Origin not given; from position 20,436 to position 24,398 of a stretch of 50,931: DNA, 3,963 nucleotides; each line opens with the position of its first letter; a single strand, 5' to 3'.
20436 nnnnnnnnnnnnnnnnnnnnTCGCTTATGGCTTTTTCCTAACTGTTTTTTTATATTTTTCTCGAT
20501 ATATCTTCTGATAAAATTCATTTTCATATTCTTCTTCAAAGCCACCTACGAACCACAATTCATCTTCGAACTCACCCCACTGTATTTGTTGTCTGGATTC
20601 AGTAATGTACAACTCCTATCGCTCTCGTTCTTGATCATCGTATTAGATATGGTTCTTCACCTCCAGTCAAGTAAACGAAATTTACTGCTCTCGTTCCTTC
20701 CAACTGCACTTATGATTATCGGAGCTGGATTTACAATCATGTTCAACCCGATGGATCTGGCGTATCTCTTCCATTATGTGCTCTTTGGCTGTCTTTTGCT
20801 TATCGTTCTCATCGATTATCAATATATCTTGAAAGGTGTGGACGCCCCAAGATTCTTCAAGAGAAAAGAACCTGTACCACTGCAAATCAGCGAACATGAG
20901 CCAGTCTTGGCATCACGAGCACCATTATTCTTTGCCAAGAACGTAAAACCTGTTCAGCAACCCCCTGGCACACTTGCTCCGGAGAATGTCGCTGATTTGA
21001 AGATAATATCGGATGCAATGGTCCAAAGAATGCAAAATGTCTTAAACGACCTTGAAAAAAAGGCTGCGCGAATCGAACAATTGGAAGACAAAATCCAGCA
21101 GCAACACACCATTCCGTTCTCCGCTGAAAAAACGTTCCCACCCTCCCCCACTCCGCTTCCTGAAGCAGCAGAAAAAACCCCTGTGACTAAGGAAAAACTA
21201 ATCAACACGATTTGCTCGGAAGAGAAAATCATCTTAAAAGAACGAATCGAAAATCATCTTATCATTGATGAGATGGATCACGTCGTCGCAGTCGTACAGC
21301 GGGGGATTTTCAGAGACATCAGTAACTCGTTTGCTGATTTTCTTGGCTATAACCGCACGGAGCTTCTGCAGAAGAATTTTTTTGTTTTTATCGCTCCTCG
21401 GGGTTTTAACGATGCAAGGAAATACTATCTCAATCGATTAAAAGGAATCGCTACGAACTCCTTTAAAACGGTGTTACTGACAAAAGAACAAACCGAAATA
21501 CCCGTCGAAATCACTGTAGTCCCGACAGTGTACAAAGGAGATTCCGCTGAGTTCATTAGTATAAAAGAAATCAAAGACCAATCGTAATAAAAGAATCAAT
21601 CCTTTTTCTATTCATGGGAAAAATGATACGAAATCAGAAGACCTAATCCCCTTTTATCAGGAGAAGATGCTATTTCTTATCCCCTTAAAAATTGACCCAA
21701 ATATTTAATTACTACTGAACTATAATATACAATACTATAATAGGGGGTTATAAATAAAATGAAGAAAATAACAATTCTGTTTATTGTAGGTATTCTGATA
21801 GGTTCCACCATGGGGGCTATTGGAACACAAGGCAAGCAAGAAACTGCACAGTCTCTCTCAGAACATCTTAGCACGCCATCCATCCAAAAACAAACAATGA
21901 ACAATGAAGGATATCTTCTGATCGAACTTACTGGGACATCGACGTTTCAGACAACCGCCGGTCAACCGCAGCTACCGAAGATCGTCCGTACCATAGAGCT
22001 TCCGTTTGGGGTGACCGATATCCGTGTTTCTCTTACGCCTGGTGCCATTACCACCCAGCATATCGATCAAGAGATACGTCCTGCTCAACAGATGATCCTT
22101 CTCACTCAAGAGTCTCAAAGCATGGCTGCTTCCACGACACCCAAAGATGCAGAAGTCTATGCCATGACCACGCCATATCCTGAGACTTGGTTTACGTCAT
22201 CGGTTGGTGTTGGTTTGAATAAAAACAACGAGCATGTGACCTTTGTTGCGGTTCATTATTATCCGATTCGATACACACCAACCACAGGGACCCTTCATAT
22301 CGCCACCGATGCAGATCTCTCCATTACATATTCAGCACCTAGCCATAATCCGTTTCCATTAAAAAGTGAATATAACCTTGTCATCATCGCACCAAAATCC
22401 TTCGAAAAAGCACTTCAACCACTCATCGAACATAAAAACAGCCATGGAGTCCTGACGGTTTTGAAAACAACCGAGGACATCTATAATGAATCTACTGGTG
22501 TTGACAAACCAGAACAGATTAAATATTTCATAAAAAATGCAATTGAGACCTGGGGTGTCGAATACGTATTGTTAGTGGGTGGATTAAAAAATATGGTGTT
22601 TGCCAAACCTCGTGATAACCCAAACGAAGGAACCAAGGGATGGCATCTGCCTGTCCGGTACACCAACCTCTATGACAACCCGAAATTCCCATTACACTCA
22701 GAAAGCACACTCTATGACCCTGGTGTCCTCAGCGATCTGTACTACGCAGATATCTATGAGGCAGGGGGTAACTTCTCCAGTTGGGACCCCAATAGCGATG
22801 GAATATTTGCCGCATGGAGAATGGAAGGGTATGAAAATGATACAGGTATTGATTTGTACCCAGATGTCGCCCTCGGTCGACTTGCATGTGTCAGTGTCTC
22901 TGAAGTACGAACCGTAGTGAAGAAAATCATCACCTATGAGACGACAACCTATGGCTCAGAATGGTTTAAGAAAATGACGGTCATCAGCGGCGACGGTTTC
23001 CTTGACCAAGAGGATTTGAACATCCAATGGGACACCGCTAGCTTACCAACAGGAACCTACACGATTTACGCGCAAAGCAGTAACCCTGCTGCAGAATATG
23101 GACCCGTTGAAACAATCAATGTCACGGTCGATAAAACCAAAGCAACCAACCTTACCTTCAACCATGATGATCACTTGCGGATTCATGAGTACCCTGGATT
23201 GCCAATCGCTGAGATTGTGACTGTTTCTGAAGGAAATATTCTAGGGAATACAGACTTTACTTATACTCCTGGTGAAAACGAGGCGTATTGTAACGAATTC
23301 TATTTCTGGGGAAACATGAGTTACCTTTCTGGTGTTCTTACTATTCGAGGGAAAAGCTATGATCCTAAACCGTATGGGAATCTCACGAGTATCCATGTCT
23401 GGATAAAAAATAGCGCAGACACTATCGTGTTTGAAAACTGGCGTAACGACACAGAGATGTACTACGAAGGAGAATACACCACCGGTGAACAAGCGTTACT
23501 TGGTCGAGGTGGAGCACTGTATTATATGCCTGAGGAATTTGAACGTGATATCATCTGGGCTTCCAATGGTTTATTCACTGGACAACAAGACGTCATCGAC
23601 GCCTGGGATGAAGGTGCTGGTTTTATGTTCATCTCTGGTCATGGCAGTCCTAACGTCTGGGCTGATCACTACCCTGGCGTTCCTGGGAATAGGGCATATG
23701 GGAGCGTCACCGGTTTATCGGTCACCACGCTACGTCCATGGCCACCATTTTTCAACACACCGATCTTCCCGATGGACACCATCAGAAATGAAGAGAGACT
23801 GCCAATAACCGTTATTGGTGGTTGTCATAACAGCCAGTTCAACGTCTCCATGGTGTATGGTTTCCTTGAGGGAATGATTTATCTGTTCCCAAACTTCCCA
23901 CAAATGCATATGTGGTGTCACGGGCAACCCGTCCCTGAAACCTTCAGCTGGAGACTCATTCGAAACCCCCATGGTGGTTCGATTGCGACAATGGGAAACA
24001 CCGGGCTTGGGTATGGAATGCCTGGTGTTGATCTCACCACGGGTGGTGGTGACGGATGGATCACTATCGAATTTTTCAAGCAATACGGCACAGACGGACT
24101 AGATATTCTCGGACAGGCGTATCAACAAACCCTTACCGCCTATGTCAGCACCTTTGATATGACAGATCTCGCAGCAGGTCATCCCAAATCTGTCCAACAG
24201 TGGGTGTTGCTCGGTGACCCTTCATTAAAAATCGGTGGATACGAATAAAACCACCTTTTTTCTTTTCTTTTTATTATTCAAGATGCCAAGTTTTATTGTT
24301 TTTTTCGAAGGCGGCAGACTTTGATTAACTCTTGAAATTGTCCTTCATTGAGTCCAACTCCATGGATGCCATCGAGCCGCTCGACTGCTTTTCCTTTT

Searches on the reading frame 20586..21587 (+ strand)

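Call 51: search_protein_families(library=pfam, proteins=[window:20586-21587:+], max_evalue=0.00001)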
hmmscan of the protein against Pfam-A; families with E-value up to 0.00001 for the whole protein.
window:20586-21587:+ (333 aa): 1 family
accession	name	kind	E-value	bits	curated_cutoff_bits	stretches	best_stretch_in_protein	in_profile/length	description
PF13426.13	PAS_9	-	4.9e-09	36.8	27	1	236-326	7-98/103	PAS domain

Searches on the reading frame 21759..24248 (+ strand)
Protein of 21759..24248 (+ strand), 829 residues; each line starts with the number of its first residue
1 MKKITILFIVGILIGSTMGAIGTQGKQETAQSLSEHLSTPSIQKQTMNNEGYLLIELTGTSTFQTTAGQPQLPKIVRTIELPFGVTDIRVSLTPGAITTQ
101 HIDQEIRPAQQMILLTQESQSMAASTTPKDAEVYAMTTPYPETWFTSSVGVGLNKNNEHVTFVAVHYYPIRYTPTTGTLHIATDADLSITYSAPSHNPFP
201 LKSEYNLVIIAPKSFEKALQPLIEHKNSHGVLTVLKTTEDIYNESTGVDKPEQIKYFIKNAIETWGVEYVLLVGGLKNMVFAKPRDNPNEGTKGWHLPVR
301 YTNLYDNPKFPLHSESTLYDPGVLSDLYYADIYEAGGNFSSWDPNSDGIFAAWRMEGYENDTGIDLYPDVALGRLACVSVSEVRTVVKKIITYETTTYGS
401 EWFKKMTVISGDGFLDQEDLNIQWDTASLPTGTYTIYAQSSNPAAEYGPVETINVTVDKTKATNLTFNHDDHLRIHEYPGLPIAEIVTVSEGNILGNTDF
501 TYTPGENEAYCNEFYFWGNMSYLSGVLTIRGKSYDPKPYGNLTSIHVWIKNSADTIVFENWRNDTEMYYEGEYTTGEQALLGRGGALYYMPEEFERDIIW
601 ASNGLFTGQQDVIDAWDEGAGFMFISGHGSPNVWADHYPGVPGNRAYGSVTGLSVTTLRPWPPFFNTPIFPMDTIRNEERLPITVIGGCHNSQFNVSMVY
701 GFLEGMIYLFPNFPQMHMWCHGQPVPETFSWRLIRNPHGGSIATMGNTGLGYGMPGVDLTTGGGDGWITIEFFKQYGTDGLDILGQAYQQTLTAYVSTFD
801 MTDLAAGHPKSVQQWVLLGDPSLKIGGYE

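Call 51: search_protein_families(library=pfam, proteins=[window:21759-24248:+], max_evalue=0.00001)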
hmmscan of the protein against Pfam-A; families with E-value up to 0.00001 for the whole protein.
window:21759-24248:+ (829 aa): 2 families
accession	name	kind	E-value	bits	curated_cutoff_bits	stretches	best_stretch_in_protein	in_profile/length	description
PF01364.23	Peptidase_C25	-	3.6e-50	171.7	23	1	208-824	2-373/374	Peptidase family C25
PF08126.16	Propeptide_C25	-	5e-06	26.2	22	1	57-196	48-177/205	Propeptide_C25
